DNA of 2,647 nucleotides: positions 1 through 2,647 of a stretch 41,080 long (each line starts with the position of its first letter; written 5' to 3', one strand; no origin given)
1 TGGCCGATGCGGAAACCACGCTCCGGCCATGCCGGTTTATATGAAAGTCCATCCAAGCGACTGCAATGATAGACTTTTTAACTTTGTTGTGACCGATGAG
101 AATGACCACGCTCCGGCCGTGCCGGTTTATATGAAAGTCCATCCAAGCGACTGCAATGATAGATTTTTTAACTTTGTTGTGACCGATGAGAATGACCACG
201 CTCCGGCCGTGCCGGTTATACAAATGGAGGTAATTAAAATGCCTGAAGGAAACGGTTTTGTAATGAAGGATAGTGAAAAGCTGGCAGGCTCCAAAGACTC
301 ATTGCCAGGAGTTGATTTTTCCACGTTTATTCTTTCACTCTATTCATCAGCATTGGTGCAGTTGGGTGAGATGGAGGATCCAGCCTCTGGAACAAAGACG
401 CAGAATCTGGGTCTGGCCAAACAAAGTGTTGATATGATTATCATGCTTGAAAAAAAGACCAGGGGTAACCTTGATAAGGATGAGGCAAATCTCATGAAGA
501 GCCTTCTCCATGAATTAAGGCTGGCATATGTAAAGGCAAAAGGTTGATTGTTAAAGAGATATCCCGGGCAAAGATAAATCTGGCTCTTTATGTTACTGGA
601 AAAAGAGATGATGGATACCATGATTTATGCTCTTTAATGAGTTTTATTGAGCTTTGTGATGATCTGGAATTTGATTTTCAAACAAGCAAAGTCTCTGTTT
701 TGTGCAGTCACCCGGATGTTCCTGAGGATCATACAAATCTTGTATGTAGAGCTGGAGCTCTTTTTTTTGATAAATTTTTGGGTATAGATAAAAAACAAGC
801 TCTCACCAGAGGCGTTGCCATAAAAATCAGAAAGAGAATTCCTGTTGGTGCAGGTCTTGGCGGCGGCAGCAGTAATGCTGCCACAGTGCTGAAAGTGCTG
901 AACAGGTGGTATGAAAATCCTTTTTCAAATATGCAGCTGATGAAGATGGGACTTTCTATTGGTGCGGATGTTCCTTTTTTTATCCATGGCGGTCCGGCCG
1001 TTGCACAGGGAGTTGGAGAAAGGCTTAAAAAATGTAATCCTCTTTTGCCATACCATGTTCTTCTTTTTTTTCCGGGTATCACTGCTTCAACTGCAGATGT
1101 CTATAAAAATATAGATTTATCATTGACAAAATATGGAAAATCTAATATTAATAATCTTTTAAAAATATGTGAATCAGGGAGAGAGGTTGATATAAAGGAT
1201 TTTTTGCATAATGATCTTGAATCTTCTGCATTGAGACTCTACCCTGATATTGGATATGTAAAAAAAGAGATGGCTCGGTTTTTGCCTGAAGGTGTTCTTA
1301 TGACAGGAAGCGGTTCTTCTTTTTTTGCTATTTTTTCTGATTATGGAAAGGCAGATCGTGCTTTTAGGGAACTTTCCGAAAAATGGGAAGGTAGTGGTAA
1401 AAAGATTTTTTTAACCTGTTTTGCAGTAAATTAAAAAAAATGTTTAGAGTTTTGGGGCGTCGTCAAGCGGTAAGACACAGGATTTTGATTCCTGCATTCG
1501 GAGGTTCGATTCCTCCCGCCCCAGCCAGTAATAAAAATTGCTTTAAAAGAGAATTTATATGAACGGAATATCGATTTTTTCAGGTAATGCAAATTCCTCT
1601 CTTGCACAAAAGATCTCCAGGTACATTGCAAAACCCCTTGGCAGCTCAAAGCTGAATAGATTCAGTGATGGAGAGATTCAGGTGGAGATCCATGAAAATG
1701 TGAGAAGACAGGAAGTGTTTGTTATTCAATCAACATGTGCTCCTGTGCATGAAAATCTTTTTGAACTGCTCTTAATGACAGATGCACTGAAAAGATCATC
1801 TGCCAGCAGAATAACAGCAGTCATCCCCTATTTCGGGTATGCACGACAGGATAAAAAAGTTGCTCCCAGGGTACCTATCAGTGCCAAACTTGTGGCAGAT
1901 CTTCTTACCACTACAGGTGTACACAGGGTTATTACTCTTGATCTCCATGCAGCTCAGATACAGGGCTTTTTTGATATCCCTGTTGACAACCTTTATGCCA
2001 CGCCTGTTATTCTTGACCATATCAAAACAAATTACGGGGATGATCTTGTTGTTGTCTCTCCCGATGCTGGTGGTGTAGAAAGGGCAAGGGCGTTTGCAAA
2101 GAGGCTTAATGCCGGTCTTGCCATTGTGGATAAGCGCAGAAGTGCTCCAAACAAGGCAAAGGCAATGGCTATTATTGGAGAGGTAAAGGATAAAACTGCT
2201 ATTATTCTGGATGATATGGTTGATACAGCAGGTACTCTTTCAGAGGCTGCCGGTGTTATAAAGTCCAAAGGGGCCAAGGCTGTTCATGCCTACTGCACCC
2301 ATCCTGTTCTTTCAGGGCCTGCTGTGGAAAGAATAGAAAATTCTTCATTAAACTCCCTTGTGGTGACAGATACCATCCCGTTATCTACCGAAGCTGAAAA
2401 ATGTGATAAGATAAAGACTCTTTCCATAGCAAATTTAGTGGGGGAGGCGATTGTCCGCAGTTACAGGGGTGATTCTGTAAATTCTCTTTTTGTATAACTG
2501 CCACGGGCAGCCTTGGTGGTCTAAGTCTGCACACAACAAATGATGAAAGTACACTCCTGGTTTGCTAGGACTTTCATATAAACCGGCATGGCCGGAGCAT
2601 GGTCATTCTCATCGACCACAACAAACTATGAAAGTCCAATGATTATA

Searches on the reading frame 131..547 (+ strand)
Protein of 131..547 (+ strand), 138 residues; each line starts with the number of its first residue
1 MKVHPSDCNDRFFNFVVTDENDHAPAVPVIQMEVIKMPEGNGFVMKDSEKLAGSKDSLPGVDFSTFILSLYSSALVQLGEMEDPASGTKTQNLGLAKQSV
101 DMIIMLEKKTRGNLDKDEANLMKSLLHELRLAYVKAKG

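Call 87: search_protein_families(library=pfam, proteins=[window:131-547:+], max_evalue=0.01)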
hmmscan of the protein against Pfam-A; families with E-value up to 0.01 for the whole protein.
window:131-547:+ (138 aa): 1 family
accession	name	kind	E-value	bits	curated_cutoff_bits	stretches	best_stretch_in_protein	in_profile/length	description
PF08899.16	DUF1844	-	1.9e-31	108.4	27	1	61-135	2-76/76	Domain of unknown function (DUF1844)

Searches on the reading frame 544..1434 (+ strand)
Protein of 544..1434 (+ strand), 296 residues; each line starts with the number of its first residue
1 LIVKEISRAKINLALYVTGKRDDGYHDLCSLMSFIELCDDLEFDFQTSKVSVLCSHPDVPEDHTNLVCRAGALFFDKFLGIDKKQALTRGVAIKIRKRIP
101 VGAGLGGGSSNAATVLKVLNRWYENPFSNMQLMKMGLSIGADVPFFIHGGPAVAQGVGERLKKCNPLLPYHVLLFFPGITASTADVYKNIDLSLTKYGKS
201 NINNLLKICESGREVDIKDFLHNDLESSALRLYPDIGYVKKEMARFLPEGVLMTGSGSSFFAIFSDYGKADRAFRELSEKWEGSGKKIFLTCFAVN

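Call 87: search_protein_families(library=pfam, proteins=[window:544-1434:+], max_evalue=0.01)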
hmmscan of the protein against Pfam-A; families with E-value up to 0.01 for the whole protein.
window:544-1434:+ (296 aa): 2 families
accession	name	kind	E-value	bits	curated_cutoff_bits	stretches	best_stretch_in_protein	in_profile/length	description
PF00288.32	GHMP_kinases_N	-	4.6e-17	62.5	22.3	1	69-150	5-87/87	GHMP kinases N terminal domain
PF08544.19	GHMP_kinases_C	-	3.7e-08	34.1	21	1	215-282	11-84/85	GHMP kinases C terminal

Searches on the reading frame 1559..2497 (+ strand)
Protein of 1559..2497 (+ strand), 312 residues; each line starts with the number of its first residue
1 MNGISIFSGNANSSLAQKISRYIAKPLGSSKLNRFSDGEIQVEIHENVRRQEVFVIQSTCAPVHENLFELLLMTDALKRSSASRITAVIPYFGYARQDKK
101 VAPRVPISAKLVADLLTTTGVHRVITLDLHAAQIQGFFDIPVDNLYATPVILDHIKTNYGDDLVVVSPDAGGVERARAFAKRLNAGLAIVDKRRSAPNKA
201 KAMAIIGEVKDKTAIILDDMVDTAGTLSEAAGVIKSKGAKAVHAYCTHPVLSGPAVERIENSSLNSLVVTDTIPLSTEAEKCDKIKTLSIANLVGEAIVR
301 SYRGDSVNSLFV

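Call 48: search_protein_families(library=pfam, proteins=[window:1559-2497:+], max_evalue=0.001)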
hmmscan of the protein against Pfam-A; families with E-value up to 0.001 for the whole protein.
window:1559-2497:+ (312 aa): 3 families
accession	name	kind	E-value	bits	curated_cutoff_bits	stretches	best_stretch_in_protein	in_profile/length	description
PF13793.12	Pribosyltran_N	-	3.7e-51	172.4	25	1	4-120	1-117/117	N-terminal domain of ribose phosphate pyrophosphokinase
PF14572.12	Pribosyl_synth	-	6.5e-30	104.9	27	1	199-311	71-183/184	Phosphoribosyl synthetase-associated domain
PF00156.33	Pribosyltran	-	1.3e-17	64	26.3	1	160-257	28-133/158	Phosphoribosyl transferase domain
